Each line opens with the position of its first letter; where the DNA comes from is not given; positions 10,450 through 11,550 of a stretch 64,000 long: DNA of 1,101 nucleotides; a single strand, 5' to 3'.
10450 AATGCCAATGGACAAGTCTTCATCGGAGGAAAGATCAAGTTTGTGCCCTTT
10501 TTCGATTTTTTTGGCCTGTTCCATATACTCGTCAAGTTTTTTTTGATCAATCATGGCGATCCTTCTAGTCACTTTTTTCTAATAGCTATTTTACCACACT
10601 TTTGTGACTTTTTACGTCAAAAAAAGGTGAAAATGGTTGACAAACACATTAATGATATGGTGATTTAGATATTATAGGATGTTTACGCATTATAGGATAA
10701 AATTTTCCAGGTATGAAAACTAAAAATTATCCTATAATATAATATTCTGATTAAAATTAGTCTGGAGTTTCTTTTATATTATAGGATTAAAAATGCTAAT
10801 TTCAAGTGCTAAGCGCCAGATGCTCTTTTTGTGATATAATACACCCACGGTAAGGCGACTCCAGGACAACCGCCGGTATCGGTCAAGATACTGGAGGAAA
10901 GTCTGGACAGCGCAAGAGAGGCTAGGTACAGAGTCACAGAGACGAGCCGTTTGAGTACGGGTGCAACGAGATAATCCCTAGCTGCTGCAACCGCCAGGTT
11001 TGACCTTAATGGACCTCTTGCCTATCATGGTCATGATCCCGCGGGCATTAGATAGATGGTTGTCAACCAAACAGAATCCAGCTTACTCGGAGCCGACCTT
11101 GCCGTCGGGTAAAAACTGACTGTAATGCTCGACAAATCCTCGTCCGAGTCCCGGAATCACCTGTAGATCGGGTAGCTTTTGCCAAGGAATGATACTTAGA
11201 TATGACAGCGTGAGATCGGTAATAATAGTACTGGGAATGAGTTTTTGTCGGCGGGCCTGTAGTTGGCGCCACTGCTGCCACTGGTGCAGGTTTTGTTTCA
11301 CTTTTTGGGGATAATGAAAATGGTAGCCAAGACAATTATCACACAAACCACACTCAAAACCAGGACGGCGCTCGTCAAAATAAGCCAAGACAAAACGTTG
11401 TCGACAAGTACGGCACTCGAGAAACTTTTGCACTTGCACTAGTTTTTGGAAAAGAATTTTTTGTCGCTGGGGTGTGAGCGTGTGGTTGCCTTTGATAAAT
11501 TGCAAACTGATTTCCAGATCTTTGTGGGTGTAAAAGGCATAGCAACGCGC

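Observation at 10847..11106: Minimal (~260 nt) RNase P RNA candidate whose 3' end overlaps recQ on the opposite strand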

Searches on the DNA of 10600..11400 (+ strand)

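Call 3: search_rna_families(source=window, start=10600, end=11400, threshold=evalue, max_evalue=10, show_alignments=5)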
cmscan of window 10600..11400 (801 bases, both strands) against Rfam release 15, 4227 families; matches with E-value up to 10: 5.
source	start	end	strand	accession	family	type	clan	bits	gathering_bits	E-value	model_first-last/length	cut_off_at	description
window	10854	11101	+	RF00010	RNaseP_bact_a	Gene; ribozyme;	CL00002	89.3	100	1.2e-27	1-367/367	no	Bacterial RNase P class A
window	10727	10789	+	RF03609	mir-5470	Gene; miRNA;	-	25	98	0.013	1-81/81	no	mir-5470 microRNA precursor family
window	10669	10740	+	RF00326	snoZ155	Gene; snRNA; snoRNA; CD-box;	-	20.4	43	3.2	1-81/81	no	Small nucleolar RNA Z155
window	10652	10734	+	RF01295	SCARNA7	Gene; snRNA; snoRNA; scaRNA;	-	14.5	65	0.3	1-330/330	no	Small Cajal body-specific RNA 7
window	10600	10683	-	RF02706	TeloSII_ncR30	Gene; sRNA;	-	12.1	86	3.6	1-91/226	3'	TeloSII non coding RNA 30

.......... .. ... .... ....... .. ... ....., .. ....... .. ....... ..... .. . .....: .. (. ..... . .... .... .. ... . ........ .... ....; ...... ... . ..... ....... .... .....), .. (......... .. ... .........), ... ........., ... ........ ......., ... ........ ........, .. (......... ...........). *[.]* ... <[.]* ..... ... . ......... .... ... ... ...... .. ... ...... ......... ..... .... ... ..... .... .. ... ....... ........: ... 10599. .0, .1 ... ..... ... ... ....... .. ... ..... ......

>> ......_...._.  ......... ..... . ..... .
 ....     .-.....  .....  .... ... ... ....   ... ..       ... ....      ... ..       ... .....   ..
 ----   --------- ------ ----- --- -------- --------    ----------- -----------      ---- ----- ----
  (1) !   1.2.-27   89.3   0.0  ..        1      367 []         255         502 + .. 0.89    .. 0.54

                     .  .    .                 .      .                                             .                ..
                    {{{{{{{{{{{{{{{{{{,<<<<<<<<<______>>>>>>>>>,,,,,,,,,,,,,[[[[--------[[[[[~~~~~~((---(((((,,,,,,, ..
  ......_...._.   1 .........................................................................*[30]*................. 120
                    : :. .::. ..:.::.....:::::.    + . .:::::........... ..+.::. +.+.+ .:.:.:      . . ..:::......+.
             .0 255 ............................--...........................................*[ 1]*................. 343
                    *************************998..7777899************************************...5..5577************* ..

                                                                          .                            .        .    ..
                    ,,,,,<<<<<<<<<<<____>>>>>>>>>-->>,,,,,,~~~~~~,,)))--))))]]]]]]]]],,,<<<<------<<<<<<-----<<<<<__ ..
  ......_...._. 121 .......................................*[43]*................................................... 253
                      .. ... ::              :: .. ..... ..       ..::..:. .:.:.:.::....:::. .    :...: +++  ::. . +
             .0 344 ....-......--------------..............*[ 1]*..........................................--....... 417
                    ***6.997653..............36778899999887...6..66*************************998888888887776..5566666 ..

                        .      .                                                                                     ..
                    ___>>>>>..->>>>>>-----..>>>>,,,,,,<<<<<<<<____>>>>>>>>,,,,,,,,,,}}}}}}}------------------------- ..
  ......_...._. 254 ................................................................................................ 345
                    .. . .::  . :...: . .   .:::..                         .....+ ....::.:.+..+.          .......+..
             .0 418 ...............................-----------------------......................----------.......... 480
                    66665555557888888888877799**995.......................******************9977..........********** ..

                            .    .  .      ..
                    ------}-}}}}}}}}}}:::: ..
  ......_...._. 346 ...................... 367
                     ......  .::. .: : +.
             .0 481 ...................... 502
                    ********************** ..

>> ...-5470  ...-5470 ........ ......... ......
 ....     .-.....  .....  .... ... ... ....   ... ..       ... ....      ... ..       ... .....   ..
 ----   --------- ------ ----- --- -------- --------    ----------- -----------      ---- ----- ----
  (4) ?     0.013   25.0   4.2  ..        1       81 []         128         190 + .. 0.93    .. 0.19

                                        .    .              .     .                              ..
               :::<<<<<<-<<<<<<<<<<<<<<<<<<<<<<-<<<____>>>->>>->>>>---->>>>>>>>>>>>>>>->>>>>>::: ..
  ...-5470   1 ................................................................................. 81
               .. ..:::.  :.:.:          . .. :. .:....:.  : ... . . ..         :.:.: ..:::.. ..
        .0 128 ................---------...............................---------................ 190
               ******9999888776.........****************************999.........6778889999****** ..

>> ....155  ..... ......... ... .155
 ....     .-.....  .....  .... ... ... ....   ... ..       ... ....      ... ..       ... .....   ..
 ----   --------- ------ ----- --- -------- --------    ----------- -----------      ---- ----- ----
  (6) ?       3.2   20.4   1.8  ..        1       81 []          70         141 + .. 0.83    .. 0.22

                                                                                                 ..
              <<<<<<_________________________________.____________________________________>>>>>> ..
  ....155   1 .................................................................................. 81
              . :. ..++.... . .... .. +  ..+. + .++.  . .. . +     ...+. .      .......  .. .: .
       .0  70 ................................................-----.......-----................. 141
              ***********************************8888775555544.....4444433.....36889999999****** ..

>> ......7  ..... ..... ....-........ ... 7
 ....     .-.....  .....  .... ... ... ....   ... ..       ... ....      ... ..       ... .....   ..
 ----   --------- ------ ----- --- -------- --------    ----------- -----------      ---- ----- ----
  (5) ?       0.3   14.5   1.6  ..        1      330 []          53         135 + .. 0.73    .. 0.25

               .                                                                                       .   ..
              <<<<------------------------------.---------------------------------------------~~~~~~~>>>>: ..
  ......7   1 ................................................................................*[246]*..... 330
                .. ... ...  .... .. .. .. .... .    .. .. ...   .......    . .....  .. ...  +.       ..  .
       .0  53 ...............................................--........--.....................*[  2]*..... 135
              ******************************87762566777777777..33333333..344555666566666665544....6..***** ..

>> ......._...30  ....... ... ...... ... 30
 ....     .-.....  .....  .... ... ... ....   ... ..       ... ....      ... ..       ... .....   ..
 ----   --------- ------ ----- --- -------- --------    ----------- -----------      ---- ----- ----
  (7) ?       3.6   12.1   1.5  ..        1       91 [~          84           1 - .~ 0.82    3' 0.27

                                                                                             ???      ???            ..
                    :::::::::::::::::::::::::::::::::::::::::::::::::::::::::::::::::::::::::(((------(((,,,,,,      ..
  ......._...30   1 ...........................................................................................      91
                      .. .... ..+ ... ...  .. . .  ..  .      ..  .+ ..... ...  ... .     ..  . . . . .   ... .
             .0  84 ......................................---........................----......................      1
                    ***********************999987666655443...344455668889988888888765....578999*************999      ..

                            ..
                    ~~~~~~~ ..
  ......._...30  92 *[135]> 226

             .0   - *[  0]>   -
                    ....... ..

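Call 30: build_rna_model(alignment_id=A1, structure=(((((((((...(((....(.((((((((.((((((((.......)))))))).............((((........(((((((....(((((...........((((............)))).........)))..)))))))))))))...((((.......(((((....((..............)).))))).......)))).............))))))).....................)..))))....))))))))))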
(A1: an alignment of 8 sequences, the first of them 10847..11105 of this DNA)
Model R1 built from alignment A1 (8 sequences, 271 columns); structure: as given.
model positions 246; base pairs 54; branch points 2; effective number of sequences 1.31; information 0.591 bits per position. Calibrated on 0.2 Mb of random sequence (short: E-values are rough).
structure used (alignment columns):
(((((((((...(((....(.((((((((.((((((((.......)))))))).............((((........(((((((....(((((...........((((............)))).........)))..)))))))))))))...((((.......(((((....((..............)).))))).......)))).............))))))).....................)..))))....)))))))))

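Call 31: search_with_rna_model(model_id=R1, sources=[window, L004, L005, L006, L007, L008, L009, L010, L011, L012, L013, L014, L015, L016, L017, L018, L019, L020, L021, L022, L023, L024, L025, L026, L027, L028, L029, L030, L031, L032, L033, L034, L035, L036, L037, L038, L039, L040, L041, L042, L043, L044], max_evalue=0.01, make_alignment=true)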
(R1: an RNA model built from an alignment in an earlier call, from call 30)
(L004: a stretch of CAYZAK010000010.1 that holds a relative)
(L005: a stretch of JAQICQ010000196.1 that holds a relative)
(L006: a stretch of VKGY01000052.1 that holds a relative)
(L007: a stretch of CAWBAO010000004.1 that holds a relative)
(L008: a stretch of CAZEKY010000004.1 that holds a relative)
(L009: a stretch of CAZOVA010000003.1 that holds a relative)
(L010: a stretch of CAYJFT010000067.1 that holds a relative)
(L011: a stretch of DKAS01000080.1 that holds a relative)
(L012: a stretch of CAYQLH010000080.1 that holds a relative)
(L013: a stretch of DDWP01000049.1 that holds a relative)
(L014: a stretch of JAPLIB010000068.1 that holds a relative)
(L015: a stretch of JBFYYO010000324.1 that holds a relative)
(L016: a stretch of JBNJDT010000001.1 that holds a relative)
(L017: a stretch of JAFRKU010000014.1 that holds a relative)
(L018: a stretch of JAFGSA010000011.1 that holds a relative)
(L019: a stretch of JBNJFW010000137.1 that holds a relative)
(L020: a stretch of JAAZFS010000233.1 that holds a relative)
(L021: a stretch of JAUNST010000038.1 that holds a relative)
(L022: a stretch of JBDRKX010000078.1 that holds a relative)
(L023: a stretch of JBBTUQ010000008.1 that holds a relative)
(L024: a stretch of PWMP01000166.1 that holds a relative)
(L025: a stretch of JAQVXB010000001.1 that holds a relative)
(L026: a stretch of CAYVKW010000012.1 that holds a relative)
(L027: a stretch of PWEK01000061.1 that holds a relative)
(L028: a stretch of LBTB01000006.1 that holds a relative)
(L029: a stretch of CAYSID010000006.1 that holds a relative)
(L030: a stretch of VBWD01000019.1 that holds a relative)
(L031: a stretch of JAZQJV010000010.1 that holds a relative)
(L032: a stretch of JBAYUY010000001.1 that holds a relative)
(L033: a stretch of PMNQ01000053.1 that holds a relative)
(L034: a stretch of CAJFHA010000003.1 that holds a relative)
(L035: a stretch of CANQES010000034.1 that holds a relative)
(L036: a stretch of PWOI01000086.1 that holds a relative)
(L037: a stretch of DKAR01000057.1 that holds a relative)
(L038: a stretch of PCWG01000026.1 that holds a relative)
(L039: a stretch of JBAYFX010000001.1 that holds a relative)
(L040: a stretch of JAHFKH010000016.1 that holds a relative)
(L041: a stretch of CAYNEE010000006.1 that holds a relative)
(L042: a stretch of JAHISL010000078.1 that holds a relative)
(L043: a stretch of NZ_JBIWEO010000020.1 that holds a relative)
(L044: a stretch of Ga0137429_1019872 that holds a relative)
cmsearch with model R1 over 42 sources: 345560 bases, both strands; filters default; matches with E-value up to 0.01: 41.
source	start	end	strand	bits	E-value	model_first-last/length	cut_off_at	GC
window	10853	11099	+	278.7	1.6e-84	1-246/246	no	0.53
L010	995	1239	-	273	9.7e-83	1-246/246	no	0.48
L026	7585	7825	+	269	1.6e-81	1-246/246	no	0.44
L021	5302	5543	+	263.3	9.4e-80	1-246/246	no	0.46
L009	3029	3271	-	249.3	2e-75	1-246/246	no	0.4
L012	1843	2088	-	245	4.6e-74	1-246/246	no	0.5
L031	7644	7882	-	236.4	2e-71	1-246/246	no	0.53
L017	4178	4428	+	219.6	3.3e-66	1-246/246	no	0.5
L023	2302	2540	+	110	2.9e-32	1-246/246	no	0.54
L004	3702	3938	+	107.6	1.7e-31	1-246/246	no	0.48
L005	1748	1995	+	104.3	1.7e-30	1-246/246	no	0.45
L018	1181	1441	-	104.2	1.8e-30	1-246/246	no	0.57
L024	5985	6234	-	102.4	6.6e-30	1-246/246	no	0.57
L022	1015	1269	-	95.8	7.4e-28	1-246/246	no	0.56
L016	4087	4331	-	95.4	9.7e-28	1-246/246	no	0.46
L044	807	1082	-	93.5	3.9e-27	1-246/246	no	0.54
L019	1122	1367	-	93.2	4.6e-27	1-246/246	no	0.54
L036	3773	4024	+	92.3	9.1e-27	1-246/246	no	0.58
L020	4762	5009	-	92.2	9.4e-27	1-246/246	no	0.56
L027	786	1013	-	91.6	1.5e-26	1-246/246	no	0.52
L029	2054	2287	+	83.8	3.9e-24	1-246/246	no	0.58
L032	7236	7495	+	62.7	1.3e-17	1-246/246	no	0.48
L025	2899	3136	-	62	2.1e-17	1-246/246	no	0.46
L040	7484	7724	+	59.9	1e-16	1-246/246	no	0.51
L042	78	318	-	57.9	4e-16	1-246/246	no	0.44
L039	7410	7668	-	57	7.6e-16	1-246/246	no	0.56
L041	7621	7864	-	56.7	9.8e-16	1-246/246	no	0.49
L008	5507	5747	+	56.2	1.4e-15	1-246/246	no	0.42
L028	3321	3570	+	52.9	1.5e-14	1-246/246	no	0.48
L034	3436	3685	+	49.2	2.1e-13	1-246/246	no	0.61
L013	6056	6313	-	46.8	1.1e-12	1-246/246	no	0.46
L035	3723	3984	-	36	2.5e-09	1-246/246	no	0.42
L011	4852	5087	+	35.3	4.1e-09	1-246/246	no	0.63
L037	7487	7733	+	34.4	7.8e-09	1-246/246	no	0.66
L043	1168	1414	+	31.6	5.5e-08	1-246/246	no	0.57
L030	45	293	-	30.5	1.3e-07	1-246/246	no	0.6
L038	5556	5814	+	28.1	6.7e-07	1-246/246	no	0.57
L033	2087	2349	-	18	0.0009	1-246/246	no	0.67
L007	511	564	-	15.8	0.0044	1-246/246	no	0.76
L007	2810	2865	-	15.8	0.0046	1-246/246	no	0.7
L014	3358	3405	-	15.1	0.0072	1-246/246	no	0.62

Alignment A2: 41 matches aligned to the model, 485 columns, each read 5' to 3' on its own strand. Consensus structure (alignment columns), stored with it:
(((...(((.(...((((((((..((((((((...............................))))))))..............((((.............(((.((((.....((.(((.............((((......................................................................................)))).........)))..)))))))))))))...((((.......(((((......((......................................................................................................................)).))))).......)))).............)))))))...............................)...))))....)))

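Call 33: search_with_rna_model(model_id=R1, sources=[window, L009, L010, L012, L017, L021, L026, L031], max_evalue=1e-20, make_alignment=true)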
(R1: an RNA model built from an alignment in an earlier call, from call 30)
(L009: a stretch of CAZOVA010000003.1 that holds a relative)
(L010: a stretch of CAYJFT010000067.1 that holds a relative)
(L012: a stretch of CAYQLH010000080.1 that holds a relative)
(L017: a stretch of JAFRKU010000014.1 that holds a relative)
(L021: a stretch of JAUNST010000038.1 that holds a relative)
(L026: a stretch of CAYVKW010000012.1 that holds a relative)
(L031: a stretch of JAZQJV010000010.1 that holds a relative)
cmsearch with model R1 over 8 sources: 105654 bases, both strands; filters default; matches with E-value up to 1e-20: 8.
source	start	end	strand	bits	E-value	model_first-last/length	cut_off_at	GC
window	10853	11099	+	278.7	5e-85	1-246/246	no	0.53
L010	995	1239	-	273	3e-83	1-246/246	no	0.48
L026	7585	7825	+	269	5e-82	1-246/246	no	0.44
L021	5302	5543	+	263.3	2.9e-80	1-246/246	no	0.46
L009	3029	3271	-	249.3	6.3e-76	1-246/246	no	0.4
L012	1843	2088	-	245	1.4e-74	1-246/246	no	0.5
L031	7644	7882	-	236.4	6.2e-72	1-246/246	no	0.53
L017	4178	4428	+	219.6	1e-66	1-246/246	no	0.5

Alignment A3: 8 matches aligned to the model, 257 columns, each read 5' to 3' on its own strand. Consensus structure (alignment columns), stored with it:
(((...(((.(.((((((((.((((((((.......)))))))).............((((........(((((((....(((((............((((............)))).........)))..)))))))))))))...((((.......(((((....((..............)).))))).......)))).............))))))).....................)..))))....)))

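Call 56: search_with_rna_model(model_id=R1, sources=[window, L009, L010, L012, L017, L021, L026, L031, L023, L029, L044, L004, L005, L016, L018, L019, L020, L022, L024, L027, L036], max_evalue=1e-15, make_alignment=true)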
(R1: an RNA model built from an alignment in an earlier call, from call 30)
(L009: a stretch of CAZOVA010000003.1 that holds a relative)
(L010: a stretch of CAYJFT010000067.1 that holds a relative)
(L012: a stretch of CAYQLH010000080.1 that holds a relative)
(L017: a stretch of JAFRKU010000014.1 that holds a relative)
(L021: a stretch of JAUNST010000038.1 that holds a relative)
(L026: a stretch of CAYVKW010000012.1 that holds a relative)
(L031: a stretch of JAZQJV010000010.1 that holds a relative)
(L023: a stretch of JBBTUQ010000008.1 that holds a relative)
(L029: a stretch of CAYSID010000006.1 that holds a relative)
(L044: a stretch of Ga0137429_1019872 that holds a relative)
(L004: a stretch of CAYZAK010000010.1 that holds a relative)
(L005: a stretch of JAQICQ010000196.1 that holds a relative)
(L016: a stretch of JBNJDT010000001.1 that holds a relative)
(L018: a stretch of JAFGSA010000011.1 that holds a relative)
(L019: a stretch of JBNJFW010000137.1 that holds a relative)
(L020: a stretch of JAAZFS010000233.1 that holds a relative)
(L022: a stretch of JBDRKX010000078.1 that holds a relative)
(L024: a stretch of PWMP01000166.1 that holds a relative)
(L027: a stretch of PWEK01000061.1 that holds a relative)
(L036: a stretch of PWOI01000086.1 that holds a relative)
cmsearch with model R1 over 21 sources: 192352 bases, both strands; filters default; matches with E-value up to 1e-15: 21.
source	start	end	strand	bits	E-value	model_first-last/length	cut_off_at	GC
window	10853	11099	+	278.7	9.2e-85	1-246/246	no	0.53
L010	995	1239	-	273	5.4e-83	1-246/246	no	0.48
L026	7585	7825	+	269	9.1e-82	1-246/246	no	0.44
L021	5302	5543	+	263.3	5.2e-80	1-246/246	no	0.46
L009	3029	3271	-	249.3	1.1e-75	1-246/246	no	0.4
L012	1843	2088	-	245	2.5e-74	1-246/246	no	0.5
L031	7644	7882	-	236.4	1.1e-71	1-246/246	no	0.53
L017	4178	4428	+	219.6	1.8e-66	1-246/246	no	0.5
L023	2302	2540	+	110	1.6e-32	1-246/246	no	0.54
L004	3702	3938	+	107.6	9.4e-32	1-246/246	no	0.48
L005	1748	1995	+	104.3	9.3e-31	1-246/246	no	0.45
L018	1181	1441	-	104.2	1e-30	1-246/246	no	0.57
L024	5985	6234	-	102.4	3.7e-30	1-246/246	no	0.57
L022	1015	1269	-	95.8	4.1e-28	1-246/246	no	0.56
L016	4087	4331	-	95.4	5.4e-28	1-246/246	no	0.46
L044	807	1082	-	93.5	2.2e-27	1-246/246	no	0.54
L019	1122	1367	-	93.2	2.6e-27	1-246/246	no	0.54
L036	3773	4024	+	92.3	5e-27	1-246/246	no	0.58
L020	4762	5009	-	92.2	5.2e-27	1-246/246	no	0.56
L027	786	1013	-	91.6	8.5e-27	1-246/246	no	0.52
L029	2054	2287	+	83.8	2.2e-24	1-246/246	no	0.58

Alignment A4: 21 matches aligned to the model, 404 columns, each read 5' to 3' on its own strand. Consensus structure (alignment columns), stored with it:
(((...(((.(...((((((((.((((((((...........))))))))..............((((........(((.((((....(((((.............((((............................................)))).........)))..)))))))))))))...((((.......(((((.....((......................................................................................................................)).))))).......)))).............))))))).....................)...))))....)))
